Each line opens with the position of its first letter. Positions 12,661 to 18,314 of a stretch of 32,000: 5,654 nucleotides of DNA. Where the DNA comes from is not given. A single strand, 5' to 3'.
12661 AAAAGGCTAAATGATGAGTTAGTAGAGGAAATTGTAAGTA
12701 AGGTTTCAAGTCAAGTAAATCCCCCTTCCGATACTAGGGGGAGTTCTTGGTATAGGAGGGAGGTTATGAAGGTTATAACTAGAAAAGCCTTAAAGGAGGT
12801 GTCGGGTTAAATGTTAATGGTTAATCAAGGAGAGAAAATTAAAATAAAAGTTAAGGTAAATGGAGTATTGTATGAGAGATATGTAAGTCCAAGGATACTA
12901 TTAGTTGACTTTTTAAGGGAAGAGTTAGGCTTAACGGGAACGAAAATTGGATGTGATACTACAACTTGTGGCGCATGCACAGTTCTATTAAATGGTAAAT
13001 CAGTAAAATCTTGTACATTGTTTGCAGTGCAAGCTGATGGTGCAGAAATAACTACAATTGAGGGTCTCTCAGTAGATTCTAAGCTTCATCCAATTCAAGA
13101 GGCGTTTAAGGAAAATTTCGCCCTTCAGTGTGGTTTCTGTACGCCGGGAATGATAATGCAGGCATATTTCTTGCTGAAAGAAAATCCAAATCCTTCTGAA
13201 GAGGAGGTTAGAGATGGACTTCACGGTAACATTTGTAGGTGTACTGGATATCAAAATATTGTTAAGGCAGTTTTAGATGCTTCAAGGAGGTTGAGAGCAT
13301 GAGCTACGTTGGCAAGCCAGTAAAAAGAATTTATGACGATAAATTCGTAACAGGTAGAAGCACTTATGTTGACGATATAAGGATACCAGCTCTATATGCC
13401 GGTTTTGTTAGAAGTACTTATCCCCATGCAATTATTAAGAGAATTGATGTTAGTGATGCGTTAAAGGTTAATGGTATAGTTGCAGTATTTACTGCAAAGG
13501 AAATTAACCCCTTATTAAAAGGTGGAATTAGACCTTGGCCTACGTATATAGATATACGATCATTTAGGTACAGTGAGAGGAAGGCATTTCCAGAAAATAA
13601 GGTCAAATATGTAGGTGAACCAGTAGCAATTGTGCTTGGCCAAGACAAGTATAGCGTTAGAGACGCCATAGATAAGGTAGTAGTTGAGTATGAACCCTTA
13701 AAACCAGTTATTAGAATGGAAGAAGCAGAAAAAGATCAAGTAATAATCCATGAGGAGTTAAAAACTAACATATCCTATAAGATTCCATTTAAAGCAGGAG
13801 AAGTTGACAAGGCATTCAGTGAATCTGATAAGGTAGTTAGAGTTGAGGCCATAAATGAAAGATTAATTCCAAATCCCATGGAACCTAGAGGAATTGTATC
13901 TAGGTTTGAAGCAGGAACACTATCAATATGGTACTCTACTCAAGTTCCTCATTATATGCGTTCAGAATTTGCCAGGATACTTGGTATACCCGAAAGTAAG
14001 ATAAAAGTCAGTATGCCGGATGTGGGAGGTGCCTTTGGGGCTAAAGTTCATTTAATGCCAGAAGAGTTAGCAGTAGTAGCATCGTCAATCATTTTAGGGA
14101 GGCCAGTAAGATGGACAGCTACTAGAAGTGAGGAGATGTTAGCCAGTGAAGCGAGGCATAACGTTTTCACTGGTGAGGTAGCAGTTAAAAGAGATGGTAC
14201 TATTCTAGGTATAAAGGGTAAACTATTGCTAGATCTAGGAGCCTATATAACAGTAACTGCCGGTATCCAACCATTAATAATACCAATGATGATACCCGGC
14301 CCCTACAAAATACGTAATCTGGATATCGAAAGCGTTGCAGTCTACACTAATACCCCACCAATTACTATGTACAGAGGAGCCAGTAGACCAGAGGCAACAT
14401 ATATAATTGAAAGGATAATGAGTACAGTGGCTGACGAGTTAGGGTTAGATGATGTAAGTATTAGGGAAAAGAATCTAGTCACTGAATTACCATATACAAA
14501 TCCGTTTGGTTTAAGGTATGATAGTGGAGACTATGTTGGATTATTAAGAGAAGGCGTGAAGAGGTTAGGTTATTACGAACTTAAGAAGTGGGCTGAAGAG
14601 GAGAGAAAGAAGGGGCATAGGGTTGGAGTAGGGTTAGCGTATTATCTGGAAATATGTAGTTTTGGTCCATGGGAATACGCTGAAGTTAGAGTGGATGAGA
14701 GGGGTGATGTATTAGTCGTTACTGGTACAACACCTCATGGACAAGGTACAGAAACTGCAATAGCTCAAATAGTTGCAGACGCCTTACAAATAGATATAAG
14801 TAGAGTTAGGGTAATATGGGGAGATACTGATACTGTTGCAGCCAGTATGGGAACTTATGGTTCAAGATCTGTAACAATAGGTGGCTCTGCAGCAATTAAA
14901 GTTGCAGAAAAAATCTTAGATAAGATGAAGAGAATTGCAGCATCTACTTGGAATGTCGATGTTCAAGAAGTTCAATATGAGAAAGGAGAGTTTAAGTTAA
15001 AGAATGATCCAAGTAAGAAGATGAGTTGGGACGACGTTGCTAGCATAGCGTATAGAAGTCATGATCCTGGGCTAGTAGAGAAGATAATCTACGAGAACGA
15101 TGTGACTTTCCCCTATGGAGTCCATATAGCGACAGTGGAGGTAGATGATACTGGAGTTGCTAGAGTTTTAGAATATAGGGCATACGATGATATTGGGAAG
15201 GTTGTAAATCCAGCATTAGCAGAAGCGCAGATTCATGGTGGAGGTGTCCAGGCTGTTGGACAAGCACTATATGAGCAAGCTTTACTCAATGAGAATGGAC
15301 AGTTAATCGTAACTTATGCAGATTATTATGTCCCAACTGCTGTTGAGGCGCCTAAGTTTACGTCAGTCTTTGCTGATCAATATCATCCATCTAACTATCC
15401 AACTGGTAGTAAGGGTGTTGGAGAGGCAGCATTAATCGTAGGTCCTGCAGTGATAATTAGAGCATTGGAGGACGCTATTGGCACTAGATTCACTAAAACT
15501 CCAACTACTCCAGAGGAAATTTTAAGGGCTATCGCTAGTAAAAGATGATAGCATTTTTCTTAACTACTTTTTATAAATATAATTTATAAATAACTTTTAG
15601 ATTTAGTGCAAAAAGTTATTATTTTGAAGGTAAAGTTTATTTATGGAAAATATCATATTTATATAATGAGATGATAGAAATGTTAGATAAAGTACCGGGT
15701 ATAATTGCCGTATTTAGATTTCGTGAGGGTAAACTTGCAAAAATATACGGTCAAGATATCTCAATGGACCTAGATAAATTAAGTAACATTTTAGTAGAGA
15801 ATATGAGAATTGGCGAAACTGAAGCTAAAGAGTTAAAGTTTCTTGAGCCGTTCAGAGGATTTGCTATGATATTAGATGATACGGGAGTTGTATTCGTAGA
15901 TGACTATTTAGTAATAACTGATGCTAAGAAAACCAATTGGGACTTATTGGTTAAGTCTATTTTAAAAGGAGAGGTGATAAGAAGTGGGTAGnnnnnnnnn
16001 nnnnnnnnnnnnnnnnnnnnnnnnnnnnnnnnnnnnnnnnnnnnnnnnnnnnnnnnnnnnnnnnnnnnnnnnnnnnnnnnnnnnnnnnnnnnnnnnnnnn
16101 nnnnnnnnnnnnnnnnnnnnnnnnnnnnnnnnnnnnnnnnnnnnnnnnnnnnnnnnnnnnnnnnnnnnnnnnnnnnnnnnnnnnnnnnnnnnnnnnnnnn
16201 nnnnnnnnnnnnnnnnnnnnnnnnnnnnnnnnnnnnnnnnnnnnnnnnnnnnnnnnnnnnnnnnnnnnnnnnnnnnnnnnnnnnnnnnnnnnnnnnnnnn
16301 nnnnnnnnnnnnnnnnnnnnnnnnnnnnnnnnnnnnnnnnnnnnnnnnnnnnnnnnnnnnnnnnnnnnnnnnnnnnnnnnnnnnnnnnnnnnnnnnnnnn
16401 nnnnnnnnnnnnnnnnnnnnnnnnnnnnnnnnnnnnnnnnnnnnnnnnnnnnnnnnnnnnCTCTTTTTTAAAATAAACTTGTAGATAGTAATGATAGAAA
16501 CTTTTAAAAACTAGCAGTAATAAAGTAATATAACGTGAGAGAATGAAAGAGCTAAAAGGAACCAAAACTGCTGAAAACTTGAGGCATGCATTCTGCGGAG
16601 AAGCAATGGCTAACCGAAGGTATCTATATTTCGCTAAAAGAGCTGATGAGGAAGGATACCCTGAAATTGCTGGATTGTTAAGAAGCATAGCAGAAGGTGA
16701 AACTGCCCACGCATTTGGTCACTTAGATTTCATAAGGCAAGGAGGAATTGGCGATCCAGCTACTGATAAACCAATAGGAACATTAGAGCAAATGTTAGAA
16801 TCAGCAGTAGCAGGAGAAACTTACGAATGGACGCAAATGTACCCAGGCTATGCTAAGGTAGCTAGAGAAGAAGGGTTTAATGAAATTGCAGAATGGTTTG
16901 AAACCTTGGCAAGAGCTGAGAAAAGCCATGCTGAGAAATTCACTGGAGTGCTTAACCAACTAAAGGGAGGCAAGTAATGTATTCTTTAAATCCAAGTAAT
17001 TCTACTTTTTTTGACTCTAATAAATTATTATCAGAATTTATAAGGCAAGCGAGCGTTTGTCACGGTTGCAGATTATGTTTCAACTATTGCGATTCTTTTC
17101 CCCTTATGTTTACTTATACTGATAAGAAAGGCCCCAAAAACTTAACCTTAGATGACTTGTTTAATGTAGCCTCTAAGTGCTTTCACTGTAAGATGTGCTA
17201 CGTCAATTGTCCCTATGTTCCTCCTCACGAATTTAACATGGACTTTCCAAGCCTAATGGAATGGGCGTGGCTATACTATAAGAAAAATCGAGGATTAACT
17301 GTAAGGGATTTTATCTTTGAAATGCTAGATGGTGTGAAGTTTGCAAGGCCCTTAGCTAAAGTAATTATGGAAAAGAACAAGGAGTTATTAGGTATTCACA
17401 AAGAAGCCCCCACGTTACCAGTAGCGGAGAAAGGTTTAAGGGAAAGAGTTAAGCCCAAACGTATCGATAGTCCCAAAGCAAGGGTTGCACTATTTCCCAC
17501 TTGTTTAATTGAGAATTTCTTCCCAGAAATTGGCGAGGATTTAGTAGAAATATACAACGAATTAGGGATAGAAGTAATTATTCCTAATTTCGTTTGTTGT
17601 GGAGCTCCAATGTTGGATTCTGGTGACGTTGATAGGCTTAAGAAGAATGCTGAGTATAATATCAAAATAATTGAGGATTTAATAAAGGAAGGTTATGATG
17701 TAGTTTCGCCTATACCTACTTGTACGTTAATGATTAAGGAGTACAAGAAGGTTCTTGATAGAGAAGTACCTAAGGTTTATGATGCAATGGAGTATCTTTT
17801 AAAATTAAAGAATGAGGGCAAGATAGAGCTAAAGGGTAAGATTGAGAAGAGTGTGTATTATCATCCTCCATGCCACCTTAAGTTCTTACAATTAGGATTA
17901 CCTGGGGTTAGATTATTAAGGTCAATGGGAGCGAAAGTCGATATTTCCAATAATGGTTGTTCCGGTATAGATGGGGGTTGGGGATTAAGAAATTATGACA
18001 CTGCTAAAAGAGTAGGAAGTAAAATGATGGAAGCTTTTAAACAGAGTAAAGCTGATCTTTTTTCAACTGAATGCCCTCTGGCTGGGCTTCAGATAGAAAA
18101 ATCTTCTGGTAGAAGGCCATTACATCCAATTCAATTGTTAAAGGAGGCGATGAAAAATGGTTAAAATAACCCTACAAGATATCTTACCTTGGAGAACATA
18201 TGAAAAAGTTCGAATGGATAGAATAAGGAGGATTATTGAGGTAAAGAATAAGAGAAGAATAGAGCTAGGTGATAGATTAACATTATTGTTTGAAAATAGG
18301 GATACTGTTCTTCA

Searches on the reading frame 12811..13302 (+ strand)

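Call 68: search_protein_families(library=pfam, proteins=[window:12811-13302:+], max_evalue=0.0001)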
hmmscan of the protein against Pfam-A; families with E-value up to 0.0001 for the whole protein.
window:12811-13302:+ (163 aa): 3 families
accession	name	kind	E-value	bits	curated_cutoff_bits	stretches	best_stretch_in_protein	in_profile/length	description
PF01799.25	Fer2_2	-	7.4e-34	116.2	30.3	1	82-154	1-74/75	[2Fe-2S] binding domain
PF00111.32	Fer2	-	1e-05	25.8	21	1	26-68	14-55/77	2Fe-2S iron-sulfur cluster binding domain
PF13085.11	Fer2_3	-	2.5e-05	24.7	27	1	47-86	51-89/107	2Fe-2S iron-sulfur cluster binding domain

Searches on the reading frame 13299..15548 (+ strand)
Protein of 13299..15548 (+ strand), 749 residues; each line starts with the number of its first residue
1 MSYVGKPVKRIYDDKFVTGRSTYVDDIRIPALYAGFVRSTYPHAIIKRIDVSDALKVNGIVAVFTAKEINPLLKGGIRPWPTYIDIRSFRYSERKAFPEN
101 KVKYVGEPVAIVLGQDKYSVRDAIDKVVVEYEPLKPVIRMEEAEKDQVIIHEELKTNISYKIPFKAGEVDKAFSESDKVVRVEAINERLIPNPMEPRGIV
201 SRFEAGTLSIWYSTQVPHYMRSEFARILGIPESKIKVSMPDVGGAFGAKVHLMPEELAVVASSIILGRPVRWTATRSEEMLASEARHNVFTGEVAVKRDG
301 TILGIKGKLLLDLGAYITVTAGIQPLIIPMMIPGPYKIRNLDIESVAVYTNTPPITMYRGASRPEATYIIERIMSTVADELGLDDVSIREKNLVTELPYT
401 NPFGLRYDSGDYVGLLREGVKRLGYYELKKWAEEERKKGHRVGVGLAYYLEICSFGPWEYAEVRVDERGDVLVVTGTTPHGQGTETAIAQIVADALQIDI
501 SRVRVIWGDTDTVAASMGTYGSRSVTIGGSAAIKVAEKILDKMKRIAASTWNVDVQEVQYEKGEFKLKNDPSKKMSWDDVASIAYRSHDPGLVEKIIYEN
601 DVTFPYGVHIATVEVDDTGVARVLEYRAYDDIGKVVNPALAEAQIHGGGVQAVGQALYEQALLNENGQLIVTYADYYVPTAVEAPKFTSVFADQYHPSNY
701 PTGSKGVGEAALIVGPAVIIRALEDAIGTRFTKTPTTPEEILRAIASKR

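Call 68: search_protein_families(library=pfam, proteins=[window:13299-15548:+], max_evalue=0.0001)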
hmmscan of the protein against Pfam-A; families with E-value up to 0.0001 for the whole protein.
window:13299-15548:+ (749 aa): 3 families
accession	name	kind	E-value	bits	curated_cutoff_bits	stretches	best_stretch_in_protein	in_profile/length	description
PF20256.3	MoCoBD_2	-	4.3e-78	263.1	27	1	420-685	3-283/283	Molybdopterin cofactor-binding domain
PF02738.23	MoCoBD_1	-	1.2e-75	254.2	27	1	150-393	1-244/244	Molybdopterin cofactor-binding domain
PF01315.27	Ald_Xan_dh_C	-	1.6e-24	86.8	31.3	1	18-135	1-110/110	Aldehyde oxidase and xanthine dehydrogenase, a/b hammerhead domain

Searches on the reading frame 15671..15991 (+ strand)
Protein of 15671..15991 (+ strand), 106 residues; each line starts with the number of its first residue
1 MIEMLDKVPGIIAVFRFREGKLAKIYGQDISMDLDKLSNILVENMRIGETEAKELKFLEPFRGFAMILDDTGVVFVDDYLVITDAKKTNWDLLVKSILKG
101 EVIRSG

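Call 68: search_protein_families(library=pfam, proteins=[window:15671-15991:+], max_evalue=0.0001)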
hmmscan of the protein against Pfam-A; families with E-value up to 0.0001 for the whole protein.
window:15671-15991:+ (106 aa): 1 family
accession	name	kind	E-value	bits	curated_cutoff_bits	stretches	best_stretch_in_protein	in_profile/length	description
PF09941.14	DUF2173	-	1.5e-08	35.3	26.1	1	2-95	2-102/106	Uncharacterized conserved protein (DUF2173)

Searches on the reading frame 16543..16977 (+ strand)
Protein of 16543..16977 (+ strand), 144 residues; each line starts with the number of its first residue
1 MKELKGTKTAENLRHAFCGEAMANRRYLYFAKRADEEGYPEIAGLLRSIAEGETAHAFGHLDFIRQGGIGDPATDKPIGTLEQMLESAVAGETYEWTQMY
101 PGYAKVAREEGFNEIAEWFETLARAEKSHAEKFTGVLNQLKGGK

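Call 68: search_protein_families(library=pfam, proteins=[window:16543-16977:+], max_evalue=0.0001)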
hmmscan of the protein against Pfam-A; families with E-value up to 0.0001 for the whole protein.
window:16543-16977:+ (144 aa): 2 families
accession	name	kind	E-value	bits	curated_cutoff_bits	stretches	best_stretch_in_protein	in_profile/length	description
PF02915.23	Rubrerythrin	-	1.6e-27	97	22.8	1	11-134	1-134/137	Rubrerythrin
PF00210.30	Ferritin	-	2e-09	37.9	24.5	0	98-142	16-60/142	Ferritin-like domain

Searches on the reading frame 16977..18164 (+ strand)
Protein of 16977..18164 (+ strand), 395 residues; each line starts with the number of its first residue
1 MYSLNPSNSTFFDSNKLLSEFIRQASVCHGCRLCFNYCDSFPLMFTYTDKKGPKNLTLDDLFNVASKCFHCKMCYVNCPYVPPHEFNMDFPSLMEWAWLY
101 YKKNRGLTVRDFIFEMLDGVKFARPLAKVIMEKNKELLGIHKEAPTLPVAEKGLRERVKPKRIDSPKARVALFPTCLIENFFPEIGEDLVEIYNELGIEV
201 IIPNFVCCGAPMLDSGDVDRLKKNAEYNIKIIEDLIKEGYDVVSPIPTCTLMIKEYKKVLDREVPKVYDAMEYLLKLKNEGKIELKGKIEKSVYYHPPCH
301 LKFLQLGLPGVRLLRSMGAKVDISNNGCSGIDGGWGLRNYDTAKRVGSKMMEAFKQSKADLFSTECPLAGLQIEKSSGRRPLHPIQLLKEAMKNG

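Call 68: search_protein_families(library=pfam, proteins=[window:16977-18164:+], max_evalue=0.0001)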
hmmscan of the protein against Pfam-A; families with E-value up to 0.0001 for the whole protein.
window:16977-18164:+ (395 aa): 2 families
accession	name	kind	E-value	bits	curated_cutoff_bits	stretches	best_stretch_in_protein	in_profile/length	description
PF02754.22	CCG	-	9e-21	74.2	20.6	2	170-254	1-85/85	Cysteine-rich domain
PF12838.12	Fer4_7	-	7.2e-05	23.6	27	0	28-80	2-50/52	4Fe-4S dicluster domain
